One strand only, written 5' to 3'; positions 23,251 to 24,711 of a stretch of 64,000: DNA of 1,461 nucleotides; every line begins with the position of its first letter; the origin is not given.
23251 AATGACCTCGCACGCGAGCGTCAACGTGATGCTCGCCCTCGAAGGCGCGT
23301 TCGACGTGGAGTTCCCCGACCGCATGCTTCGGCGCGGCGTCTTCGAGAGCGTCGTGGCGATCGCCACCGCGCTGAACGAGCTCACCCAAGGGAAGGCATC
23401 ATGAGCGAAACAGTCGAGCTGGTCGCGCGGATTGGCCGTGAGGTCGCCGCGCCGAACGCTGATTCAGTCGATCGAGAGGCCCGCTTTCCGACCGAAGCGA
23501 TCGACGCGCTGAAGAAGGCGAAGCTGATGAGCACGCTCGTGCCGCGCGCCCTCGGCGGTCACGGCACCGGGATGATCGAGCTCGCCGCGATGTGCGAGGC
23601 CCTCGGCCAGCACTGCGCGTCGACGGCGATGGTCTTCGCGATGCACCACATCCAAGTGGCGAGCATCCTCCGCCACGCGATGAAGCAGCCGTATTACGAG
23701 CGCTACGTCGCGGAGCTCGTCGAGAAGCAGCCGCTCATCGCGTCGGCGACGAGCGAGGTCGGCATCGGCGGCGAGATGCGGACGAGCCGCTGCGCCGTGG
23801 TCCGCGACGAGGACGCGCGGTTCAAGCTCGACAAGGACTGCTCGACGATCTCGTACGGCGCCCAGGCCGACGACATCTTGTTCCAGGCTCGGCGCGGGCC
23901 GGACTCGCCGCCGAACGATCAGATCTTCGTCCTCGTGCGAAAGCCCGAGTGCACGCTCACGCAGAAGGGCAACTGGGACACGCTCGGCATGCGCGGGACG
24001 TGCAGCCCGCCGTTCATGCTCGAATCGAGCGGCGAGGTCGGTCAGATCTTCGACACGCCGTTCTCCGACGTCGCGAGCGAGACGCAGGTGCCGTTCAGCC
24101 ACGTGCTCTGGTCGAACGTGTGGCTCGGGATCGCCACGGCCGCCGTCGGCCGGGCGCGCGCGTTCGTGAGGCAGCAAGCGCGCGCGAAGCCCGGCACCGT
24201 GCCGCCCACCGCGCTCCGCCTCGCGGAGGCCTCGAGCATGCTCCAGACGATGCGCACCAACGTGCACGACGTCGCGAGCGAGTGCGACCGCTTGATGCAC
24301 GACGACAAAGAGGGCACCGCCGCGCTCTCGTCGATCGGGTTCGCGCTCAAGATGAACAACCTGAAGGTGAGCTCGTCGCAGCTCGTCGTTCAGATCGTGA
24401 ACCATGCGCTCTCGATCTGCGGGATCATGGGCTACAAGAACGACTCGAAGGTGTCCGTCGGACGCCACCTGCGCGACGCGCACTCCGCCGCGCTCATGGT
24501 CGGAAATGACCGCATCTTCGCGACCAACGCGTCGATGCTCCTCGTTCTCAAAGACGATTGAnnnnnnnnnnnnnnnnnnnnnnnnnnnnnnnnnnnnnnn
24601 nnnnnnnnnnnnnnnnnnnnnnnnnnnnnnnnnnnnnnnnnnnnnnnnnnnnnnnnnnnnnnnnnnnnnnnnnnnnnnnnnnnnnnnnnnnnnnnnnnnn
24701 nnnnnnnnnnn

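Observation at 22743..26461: Aminoacyl-carrier-protein cassette with a truncated SerRS-like aa:CP ligase inside a polysaccharide locus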

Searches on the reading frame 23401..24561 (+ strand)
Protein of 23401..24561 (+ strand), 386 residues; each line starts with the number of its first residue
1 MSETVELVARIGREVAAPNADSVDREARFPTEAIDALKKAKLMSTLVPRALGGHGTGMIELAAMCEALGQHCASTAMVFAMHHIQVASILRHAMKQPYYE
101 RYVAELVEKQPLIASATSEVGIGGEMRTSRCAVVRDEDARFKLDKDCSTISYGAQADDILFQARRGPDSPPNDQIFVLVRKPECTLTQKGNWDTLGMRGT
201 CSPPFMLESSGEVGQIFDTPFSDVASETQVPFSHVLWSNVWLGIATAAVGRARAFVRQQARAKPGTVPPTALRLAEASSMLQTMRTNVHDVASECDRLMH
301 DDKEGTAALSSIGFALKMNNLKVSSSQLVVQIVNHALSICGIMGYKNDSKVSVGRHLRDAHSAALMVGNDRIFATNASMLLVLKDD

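Call 3: search_protein_families(library=pfam, proteins=[window:23401-24561:+], max_evalue=0.01)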
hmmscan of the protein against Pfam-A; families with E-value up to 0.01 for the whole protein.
window:23401-24561:+ (386 aa): 3 families
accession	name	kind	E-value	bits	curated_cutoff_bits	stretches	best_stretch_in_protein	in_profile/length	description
PF02771.21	Acyl-CoA_dh_N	-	2e-14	54.4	22.9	1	5-106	8-109/113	Acyl-CoA dehydrogenase, N-terminal domain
PF00441.29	Acyl-CoA_dh_1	-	1.6e-08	35.2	22.4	1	240-372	21-140/150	Acyl-CoA dehydrogenase, C-terminal domain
PF08028.16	Acyl-CoA_dh_2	-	2e-08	35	22.7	1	238-365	4-128/134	Acyl-CoA dehydrogenase, C-terminal domain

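Call 4: search_protein_families(library=ncbifam, proteins=[window:23401-24561:+], max_evalue=0.01)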
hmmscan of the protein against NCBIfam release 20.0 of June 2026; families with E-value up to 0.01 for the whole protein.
window:23401-24561:+ (386 aa): 15 families
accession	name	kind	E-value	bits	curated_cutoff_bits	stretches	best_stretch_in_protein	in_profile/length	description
NF049984.1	Rv1679_FadE16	equivalog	5.9e-29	101.4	600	1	14-367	10-351/371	Rv1679 family acyl-CoA dehydrogenase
NF042972.1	AcrlCoAredClosAcrC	equivalog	1.1e-18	67.1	640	1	8-170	16-176/378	acryloyl-CoA reductase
TIGR04022.1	sulfur_SfnB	equivalog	2.3e-18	66.3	430.9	1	5-361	11-360/391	SfnB family sulfur acquisition oxidoreductase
NF042439.1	SulpropCoADesulf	equivalog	4.9e-17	61.7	600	1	11-376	7-365/379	3-sulfinopropanoyl-CoA desulfinase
NF043006.1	CyhCrbnylCoADH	equivalog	5.1e-15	55.3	650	1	5-199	12-204/380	cyclohexane-1-carbonyl-CoA dehydrogenase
NF045552.1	GlutCoADH_Des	equivalog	7.6e-11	41.8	470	1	12-372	20-370/387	glutaryl-CoA dehydrogenase Acd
NF043015.1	DibenthMonoxDszC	equivalog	9.4e-11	41.1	850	1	24-297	37-323/415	dibenzothiophene monooxygenase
NF045920.1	HphnlacHdxOX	equivalog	1.3e-10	40.7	650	1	17-204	13-184/384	p-hydroxyphenylacetate 3-hydroxylase oxygenase component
NF053553.1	prodigi_MBC_PigA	equivalog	6e-09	35.5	500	1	3-167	11-176/381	prodigiosin MBC biosynthesis dehydrogenase PigA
NF045629.1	monooxsub_HsaA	equivalog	1.1e-08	34.3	450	1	19-371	14-362/383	3-hydroxy-9,10-secoandrosta-1,3,5(10)-triene-9,17-dione monooxygenase oxygenase subunit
NF045652.1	ProlPCPDhRedW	equivalog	1.1e-08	34.3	650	1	13-378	17-370/376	L-prolyl-[peptidyl-carrier protein] dehydrogenase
NF008997.0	PRK12341.1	equivalog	2e-07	30.4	537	1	13-375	22-370/382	acyl-CoA dehydrogenase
NF037942.1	ac_ACP_DH_MbtN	equivalog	2.1e-07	30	700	1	14-165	16-162/376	mycobactin biosynthesis acyl-ACP dehydrogenase MbtN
NF002885.1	PRK03354.1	equivalog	5.1e-07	29.1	540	1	22-297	31-304/378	crotonobetainyl-CoA dehydrogenase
TIGR03207.1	cyc_hxne_CoA_dh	equivalog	2.7e-05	23.1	575.35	1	6-175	10-177/372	cyclohexanecarboxyl-CoA dehydrogenase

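Call 38: search_solved_structures(query=window:23401-24558:+, max_evalue=0.001, show_alignments=0)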
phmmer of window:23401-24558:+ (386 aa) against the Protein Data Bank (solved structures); distinct sequences matched with E-value up to 0.001: 51.
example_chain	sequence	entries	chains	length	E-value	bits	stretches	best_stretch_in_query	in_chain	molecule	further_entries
7p98_A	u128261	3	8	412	7.6e-19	71.2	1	4-373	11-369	Short-chain acyl-CoA dehydrogenase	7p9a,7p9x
8i4p_A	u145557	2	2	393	7.2e-13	51.5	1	6-373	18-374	Acyl-CoA dehydrogenase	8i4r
7w0j_A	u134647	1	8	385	7.5e-13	51.4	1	6-372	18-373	Acyl-CoA dehydrogenase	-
4m9a_A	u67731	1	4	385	1.2e-12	50.8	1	13-370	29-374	Acyl-CoA dehydrogenase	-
4kto_A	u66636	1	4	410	4.5e-12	48.9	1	8-362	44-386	isovaleryl-CoA dehydrogenase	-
3m9v_A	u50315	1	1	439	6.3e-12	48.4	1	20-366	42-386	FAD-dependent oxidoreductase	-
4kcf_A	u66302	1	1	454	7e-12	48.3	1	20-366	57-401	FAD-dependent oxidoreductase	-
3pfd_A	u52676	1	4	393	5.4e-11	45.4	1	9-373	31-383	Acyl-CoA dehydrogenase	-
4zxv_A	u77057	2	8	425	6.5e-11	45.1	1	16-363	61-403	DnmZ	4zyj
4o5m_A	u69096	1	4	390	1.4e-10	44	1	7-365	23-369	Isovaleryl-CoA dehydrogenase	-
2vig_A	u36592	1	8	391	6.1e-10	41.9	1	17-372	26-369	SHORT-CHAIN SPECIFIC ACYL-COA DEHYDROGENASE,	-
1ukw_A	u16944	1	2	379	8.9e-10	41.3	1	7-172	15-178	acyl-CoA dehydrogenase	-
4n5f_A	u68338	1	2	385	9.1e-10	41.3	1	11-370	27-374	Putative acyl-CoA dehydrogenase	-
7y0a_A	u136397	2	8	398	9.5e-10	41.2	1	17-372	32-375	Short-chain specific acyl-CoA dehydrogenase, mitochondrial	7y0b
8sgs_A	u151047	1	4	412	1.1e-09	41.1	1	17-371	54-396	Short-chain specific acyl-CoA dehydrogenase, mitochondrial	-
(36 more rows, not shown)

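Call 64: search_solved_structures(query=window:23401-24558:+, max_evalue=1e-11, show_alignments=5)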
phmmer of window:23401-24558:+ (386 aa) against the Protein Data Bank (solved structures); distinct sequences matched with E-value up to 1e-11: 7.
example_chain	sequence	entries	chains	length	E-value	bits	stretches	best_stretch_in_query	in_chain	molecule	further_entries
7p98_A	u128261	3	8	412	7.6e-19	71.2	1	4-373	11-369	Short-chain acyl-CoA dehydrogenase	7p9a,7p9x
8i4p_A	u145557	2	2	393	7.2e-13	51.5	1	6-373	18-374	Acyl-CoA dehydrogenase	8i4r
7w0j_A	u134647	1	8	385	7.5e-13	51.4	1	6-372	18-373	Acyl-CoA dehydrogenase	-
4m9a_A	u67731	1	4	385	1.2e-12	50.8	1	13-370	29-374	Acyl-CoA dehydrogenase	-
4kto_A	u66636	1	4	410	4.5e-12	48.9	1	8-362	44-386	isovaleryl-CoA dehydrogenase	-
3m9v_A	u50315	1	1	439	6.3e-12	48.4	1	20-366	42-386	FAD-dependent oxidoreductase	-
4kcf_A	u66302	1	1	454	7e-12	48.3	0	20-366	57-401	FAD-dependent oxidoreductase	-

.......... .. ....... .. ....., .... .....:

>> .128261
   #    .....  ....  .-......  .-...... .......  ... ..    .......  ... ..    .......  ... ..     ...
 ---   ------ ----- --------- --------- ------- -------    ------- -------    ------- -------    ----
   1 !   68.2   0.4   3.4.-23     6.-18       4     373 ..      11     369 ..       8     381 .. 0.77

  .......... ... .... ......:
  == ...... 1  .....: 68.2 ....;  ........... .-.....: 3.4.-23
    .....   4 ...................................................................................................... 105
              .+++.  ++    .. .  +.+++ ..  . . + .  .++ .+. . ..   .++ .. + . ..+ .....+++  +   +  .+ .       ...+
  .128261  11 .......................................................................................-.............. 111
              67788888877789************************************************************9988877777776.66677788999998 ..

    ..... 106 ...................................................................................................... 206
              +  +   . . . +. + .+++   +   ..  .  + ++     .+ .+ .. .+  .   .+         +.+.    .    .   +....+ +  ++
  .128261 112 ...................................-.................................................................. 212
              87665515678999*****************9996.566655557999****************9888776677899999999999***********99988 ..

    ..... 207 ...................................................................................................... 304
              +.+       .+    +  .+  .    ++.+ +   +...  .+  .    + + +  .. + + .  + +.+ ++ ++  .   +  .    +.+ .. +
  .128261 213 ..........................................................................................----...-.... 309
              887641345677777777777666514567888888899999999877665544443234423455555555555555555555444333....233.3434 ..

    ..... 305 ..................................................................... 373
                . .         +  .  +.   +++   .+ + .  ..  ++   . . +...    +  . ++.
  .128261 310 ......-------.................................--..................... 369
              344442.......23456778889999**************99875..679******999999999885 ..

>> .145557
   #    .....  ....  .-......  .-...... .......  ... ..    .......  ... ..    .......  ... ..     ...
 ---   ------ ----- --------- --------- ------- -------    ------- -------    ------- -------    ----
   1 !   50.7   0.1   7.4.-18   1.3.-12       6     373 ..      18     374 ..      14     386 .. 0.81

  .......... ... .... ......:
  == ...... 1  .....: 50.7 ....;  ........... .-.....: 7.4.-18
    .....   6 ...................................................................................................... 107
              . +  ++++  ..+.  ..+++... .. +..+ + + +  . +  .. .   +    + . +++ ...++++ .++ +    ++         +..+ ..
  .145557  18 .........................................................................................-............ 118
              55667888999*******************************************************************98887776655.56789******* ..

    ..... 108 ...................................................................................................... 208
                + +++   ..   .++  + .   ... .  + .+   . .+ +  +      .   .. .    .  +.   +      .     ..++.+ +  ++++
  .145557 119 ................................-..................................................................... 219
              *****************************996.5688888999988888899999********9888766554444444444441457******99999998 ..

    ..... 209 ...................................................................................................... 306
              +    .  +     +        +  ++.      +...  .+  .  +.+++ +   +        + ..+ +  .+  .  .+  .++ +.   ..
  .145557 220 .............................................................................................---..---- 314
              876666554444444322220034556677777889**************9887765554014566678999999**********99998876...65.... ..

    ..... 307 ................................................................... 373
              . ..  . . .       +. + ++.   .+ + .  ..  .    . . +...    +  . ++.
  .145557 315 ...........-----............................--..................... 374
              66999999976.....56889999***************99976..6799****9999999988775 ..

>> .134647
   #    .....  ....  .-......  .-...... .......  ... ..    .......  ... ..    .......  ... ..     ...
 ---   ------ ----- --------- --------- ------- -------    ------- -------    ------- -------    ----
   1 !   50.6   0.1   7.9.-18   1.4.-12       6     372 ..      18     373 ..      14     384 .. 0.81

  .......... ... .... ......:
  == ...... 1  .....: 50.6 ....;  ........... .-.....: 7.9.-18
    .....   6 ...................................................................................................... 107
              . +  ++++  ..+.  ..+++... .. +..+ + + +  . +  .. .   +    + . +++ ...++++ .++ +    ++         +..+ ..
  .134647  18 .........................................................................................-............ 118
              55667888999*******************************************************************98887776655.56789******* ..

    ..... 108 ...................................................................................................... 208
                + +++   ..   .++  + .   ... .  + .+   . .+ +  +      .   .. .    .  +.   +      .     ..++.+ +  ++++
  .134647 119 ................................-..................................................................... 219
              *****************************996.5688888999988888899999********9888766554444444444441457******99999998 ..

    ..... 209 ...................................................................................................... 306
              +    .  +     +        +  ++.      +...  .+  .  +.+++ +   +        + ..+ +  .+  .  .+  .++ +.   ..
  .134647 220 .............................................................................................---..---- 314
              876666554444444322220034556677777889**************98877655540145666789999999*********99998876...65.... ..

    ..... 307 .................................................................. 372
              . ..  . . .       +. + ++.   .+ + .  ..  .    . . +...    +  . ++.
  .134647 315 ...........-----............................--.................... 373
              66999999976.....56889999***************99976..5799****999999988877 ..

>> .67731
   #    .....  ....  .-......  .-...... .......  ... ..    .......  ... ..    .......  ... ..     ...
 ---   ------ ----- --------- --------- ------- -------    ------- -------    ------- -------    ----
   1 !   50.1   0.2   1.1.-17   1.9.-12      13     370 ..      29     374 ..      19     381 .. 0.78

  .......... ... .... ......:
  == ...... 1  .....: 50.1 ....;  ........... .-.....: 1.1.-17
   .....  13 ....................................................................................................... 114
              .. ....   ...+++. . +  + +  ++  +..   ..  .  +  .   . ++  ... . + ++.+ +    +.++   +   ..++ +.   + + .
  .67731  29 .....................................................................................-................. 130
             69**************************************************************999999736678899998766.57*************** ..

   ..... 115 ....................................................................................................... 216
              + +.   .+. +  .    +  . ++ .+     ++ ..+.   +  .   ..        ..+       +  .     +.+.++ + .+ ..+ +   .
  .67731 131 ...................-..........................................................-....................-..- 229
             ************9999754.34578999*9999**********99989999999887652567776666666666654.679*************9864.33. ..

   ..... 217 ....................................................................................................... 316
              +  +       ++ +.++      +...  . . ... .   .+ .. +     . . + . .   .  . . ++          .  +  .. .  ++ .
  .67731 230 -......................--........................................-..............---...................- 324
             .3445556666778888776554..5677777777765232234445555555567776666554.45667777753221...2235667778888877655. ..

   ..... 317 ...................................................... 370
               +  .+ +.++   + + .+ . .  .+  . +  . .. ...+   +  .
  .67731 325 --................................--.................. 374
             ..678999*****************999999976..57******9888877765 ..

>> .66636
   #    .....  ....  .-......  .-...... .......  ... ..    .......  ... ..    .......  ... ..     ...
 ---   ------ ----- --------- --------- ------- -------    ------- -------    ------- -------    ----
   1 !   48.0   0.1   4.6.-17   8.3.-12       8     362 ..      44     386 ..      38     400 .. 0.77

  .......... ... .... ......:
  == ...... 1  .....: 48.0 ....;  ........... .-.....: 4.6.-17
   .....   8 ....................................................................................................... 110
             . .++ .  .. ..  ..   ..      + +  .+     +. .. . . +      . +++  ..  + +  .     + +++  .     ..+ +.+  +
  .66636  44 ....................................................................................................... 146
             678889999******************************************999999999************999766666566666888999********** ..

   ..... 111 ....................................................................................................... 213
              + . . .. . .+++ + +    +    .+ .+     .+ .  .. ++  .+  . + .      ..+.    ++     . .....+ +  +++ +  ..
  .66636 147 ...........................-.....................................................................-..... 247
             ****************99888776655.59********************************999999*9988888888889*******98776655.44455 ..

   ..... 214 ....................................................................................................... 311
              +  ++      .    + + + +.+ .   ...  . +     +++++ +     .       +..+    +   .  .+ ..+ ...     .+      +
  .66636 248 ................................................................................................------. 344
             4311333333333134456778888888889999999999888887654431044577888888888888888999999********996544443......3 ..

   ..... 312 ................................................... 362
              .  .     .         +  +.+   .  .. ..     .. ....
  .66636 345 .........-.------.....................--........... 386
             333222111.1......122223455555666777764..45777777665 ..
